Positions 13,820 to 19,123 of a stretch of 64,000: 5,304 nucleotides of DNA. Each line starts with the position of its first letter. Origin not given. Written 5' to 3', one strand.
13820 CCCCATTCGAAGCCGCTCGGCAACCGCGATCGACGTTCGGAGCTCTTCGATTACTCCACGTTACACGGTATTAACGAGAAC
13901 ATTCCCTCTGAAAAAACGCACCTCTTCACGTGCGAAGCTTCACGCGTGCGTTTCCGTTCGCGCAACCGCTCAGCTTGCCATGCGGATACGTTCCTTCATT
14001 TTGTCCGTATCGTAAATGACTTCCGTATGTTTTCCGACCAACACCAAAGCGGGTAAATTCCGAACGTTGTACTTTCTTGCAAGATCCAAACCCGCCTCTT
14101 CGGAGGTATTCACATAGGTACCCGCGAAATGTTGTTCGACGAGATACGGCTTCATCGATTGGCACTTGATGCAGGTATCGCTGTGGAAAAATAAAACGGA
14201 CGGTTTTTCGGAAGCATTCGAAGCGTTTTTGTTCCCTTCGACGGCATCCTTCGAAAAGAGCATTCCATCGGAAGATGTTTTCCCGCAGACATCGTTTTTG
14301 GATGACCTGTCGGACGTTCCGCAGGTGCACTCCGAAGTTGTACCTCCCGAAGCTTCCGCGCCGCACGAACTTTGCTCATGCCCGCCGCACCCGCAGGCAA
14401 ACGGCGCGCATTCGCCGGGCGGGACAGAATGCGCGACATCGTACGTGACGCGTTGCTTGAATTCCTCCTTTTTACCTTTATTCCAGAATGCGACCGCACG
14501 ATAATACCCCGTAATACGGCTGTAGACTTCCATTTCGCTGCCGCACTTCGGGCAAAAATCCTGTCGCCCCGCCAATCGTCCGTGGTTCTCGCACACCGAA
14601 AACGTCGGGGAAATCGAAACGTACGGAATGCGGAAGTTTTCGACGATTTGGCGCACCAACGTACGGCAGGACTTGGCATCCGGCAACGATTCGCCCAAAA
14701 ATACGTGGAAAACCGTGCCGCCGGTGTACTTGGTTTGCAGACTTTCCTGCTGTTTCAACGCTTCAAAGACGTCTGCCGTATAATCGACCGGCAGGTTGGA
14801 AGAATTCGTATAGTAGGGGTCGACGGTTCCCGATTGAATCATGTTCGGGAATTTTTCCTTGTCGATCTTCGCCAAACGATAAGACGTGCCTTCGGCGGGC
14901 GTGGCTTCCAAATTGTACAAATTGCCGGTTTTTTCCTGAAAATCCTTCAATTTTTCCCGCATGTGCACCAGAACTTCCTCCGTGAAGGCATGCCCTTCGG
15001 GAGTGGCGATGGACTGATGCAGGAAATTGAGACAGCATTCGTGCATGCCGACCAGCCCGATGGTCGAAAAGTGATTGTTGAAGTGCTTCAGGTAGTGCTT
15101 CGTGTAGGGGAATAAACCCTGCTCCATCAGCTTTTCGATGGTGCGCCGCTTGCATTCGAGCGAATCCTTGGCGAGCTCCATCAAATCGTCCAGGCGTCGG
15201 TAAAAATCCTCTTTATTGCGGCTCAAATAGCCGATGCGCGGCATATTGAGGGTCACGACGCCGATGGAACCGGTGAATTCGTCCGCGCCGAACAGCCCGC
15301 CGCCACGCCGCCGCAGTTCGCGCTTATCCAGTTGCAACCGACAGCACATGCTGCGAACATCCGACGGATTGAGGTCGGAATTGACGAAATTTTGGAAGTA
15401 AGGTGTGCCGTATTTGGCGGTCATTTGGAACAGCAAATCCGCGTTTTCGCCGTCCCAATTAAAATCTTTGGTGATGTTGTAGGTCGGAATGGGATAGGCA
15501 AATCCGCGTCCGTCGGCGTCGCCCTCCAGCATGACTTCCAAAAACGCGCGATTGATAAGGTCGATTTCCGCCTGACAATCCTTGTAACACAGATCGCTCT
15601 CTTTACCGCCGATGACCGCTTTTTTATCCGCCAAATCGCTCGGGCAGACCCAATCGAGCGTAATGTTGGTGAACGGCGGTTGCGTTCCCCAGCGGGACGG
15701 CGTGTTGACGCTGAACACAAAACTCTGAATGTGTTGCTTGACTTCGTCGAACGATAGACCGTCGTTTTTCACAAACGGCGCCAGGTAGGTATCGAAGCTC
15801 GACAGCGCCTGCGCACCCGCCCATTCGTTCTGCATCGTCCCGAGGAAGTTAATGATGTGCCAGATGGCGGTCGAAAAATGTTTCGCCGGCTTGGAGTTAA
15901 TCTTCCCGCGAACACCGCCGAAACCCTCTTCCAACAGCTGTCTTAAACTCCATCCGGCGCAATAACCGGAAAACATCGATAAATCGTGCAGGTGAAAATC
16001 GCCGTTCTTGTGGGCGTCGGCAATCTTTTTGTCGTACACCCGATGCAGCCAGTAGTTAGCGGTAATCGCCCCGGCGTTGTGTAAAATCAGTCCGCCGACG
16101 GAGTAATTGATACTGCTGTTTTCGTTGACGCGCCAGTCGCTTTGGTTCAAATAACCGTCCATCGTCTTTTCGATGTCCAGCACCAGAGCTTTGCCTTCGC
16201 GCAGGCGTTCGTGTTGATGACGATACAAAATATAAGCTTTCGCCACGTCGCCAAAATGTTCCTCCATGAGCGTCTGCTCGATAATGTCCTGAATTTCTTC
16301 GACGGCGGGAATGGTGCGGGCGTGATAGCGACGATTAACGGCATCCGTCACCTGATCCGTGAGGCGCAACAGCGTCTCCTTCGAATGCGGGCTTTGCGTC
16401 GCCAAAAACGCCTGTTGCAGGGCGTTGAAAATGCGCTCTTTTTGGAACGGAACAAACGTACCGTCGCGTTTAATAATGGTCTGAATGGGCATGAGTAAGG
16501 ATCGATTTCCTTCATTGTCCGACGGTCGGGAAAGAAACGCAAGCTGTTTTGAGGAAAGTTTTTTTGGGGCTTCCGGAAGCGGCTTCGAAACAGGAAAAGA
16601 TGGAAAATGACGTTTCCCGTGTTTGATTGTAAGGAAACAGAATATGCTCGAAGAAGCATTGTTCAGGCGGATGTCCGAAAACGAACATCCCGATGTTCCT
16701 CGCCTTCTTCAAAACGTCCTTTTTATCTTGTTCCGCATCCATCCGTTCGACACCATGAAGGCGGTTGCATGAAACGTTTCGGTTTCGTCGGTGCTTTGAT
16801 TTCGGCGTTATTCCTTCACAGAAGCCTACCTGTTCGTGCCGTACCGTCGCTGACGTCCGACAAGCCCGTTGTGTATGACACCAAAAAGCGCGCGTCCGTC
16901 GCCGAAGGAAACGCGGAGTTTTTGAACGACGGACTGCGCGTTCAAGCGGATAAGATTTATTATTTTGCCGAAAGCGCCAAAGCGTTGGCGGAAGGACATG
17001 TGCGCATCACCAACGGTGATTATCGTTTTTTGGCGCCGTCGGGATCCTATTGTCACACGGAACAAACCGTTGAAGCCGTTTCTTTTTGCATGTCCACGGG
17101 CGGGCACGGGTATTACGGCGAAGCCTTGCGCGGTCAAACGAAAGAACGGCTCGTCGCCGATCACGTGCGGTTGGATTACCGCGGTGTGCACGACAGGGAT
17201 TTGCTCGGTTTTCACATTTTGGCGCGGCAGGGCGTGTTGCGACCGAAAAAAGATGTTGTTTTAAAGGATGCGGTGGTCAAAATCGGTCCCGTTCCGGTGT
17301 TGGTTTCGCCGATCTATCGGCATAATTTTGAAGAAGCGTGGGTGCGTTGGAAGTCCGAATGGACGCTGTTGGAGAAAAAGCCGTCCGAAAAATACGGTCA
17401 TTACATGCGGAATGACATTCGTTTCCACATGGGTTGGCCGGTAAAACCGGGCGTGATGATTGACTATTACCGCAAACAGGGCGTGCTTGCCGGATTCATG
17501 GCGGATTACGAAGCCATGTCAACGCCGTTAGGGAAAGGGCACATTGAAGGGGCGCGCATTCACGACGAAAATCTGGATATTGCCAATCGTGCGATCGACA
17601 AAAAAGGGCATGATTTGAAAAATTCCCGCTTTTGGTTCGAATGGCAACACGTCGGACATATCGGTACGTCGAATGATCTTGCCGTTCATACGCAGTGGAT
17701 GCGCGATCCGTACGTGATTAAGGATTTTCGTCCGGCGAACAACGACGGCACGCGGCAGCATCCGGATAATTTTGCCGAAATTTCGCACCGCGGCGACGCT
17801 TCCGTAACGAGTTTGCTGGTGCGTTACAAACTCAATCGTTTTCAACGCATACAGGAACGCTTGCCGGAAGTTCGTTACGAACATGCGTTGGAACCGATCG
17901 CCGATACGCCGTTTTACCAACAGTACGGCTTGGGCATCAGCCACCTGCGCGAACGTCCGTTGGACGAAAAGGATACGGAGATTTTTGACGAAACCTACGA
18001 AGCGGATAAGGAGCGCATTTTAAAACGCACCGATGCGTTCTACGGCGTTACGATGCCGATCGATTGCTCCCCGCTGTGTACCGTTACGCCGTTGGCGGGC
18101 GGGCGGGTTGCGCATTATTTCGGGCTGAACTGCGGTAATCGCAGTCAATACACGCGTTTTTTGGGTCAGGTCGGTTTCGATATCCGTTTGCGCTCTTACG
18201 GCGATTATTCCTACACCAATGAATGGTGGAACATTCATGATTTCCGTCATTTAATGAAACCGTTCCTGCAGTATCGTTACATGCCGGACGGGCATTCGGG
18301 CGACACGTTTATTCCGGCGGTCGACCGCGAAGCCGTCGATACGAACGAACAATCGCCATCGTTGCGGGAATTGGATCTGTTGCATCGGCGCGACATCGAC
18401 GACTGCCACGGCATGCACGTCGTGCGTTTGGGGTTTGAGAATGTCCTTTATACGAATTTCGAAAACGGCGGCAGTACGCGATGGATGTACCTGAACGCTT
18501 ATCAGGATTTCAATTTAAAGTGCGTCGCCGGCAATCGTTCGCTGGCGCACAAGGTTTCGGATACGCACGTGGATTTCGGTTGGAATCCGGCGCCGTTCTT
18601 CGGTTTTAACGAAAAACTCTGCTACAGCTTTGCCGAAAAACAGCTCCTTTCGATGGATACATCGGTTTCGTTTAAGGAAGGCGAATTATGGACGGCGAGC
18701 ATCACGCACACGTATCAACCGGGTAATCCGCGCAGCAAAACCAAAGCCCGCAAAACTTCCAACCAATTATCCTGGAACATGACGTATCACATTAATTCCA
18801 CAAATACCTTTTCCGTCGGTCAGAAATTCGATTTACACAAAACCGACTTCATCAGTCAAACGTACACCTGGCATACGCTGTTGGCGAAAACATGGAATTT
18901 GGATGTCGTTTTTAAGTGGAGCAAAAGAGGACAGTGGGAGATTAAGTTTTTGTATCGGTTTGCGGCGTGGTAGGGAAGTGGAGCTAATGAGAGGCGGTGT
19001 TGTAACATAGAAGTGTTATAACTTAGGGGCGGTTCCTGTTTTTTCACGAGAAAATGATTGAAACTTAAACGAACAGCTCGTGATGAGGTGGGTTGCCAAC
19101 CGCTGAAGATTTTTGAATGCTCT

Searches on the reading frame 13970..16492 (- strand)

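Call 96: search_protein_families(library=pfam, proteins=[window:13970-16492:-], max_evalue=0.00001)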
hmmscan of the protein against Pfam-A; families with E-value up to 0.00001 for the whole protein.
window:13970-16492:- (840 aa): 2 families
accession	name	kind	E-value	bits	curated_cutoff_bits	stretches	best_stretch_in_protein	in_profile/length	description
PF13597.11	NRDD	-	1e-195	652.1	26.2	1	124-684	1-562/562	Anaerobic ribonucleoside-triphosphate reductase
PF03477.21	ATP-cone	-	2e-23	83.2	25.8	1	5-95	2-87/88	ATP cone domain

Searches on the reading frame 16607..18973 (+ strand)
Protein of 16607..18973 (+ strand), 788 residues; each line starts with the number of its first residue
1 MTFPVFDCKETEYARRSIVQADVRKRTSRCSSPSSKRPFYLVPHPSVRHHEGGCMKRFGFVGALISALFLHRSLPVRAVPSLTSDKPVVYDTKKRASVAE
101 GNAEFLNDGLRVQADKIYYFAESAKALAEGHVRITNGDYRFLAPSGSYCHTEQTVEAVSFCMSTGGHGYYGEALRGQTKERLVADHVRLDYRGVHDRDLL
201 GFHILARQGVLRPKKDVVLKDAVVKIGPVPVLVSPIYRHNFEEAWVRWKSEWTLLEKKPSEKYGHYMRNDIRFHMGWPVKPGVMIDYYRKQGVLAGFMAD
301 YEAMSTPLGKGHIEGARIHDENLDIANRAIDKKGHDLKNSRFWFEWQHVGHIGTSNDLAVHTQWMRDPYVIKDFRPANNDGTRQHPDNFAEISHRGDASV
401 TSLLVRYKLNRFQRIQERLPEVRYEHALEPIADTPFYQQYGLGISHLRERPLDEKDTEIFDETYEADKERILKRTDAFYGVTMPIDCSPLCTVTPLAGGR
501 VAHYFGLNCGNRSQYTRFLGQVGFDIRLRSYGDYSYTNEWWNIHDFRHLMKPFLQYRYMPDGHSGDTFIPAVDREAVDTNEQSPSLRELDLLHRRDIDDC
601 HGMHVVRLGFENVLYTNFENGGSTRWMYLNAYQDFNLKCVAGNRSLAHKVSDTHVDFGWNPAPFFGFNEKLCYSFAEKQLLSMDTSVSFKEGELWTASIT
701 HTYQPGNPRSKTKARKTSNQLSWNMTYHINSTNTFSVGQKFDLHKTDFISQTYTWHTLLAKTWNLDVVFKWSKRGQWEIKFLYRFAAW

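Call 96: search_protein_families(library=pfam, proteins=[window:16607-18973:+], max_evalue=0.00001)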
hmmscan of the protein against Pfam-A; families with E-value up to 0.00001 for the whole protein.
window:16607-18973:+ (788 aa): 1 family
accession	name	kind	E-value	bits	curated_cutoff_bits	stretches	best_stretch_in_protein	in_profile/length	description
PF04453.20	LptD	-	3e-09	37.1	22.4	1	340-730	2-381/384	LPS transport system D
